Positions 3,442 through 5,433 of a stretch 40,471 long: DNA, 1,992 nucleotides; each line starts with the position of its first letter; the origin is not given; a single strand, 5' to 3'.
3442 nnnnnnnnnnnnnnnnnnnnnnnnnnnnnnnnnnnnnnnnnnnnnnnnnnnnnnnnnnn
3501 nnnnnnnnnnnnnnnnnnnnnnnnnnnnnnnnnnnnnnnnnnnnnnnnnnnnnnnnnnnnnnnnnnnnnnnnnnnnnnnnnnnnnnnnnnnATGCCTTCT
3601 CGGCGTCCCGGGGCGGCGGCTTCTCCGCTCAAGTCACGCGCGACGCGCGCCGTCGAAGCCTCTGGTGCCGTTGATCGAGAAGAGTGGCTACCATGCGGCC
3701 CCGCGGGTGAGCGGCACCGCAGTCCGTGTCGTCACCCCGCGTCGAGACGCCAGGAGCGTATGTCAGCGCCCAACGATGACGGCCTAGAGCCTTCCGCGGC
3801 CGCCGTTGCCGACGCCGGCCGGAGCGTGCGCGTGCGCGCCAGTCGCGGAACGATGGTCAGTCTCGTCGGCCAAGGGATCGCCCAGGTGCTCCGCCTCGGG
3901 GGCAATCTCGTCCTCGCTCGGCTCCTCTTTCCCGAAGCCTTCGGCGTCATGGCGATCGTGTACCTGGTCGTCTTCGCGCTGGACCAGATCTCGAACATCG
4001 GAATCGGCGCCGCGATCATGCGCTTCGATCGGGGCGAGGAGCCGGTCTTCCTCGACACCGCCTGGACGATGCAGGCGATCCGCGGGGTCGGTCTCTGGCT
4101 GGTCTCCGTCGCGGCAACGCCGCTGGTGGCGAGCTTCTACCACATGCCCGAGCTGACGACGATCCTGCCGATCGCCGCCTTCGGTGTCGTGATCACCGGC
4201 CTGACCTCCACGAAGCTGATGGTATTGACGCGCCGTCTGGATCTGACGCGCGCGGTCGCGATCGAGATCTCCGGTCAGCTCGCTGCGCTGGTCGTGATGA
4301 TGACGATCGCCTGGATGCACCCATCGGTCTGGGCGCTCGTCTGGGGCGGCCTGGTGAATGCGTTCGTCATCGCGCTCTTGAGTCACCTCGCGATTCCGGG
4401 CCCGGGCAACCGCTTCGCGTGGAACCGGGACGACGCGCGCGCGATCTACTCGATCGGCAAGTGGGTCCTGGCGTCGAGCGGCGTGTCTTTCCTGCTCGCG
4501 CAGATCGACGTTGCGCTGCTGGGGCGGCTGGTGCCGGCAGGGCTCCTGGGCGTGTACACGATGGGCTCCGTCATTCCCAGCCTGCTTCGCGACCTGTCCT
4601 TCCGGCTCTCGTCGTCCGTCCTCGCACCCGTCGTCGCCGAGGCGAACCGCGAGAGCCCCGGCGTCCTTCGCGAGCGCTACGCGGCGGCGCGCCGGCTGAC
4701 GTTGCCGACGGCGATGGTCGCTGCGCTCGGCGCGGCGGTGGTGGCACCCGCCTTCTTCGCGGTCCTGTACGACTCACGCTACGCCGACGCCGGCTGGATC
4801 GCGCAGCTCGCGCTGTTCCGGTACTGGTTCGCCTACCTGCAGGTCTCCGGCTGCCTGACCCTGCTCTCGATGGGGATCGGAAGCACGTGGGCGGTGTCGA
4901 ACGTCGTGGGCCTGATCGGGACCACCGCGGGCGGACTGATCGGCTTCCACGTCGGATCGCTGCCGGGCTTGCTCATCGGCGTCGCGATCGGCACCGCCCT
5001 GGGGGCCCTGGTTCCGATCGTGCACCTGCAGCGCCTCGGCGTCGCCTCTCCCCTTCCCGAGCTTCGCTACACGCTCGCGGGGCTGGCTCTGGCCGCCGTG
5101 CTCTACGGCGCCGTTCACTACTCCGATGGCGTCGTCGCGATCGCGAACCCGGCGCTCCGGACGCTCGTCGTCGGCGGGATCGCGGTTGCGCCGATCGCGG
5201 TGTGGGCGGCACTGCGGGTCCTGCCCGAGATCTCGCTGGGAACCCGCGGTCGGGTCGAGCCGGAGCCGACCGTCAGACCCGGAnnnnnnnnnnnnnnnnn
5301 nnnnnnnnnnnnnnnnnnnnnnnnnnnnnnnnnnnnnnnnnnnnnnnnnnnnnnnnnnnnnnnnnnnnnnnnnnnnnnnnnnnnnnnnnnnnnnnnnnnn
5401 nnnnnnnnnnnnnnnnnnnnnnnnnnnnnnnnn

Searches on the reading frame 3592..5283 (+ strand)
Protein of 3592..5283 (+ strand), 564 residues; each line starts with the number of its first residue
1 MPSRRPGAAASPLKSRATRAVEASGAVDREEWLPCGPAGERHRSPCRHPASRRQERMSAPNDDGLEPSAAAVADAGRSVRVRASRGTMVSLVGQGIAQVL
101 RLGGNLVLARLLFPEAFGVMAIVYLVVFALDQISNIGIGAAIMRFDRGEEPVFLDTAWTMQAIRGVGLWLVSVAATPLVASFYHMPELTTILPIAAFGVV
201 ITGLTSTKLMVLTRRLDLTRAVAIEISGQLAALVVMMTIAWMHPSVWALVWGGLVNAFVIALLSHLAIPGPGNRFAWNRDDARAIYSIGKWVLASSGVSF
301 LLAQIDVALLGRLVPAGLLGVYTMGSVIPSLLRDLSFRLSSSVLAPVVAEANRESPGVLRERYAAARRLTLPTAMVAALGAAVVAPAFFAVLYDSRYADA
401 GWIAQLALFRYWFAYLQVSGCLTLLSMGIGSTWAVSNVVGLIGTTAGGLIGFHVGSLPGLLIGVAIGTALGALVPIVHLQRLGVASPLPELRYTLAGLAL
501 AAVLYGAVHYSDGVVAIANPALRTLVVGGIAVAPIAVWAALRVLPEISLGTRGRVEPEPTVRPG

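Call 11: search_protein_families(library=pfam, proteins=[window:3592-5283:+], max_evalue=0.001)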
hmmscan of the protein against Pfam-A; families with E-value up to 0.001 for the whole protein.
window:3592-5283:+ (564 aa): 2 families
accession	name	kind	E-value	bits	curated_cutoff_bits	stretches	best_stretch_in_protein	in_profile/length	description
PF13440.11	Polysacc_synt_3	-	3.7e-45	154.8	23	1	107-399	1-290/293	Polysaccharide biosynthesis protein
PF01943.22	Polysacc_synt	-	1.4e-21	77.6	28.2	1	85-350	3-272/274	Polysaccharide biosynthesis protein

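Call 45: search_protein_families(library=ncbifam, proteins=[window:3592-5283:+], max_evalue=0.01)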
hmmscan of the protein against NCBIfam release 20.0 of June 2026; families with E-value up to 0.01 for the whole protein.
window:3592-5283:+ (564 aa): 3 families
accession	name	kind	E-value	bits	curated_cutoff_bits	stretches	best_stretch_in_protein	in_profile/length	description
NF007773.0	PRK10459.1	equivalog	7.3e-30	104.4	273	1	96-406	20-329/492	MOP flippase family protein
NF047674.1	TeichurnBiosyTuaB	equivalog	2.3e-23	83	580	1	92-404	17-328/469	teichuronic acid biosynthesis protein TuaB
NF058658.1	Oglyco_Wzx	exception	1.6e-16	60.4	720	1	77-421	4-343/478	O-glycosylation flippase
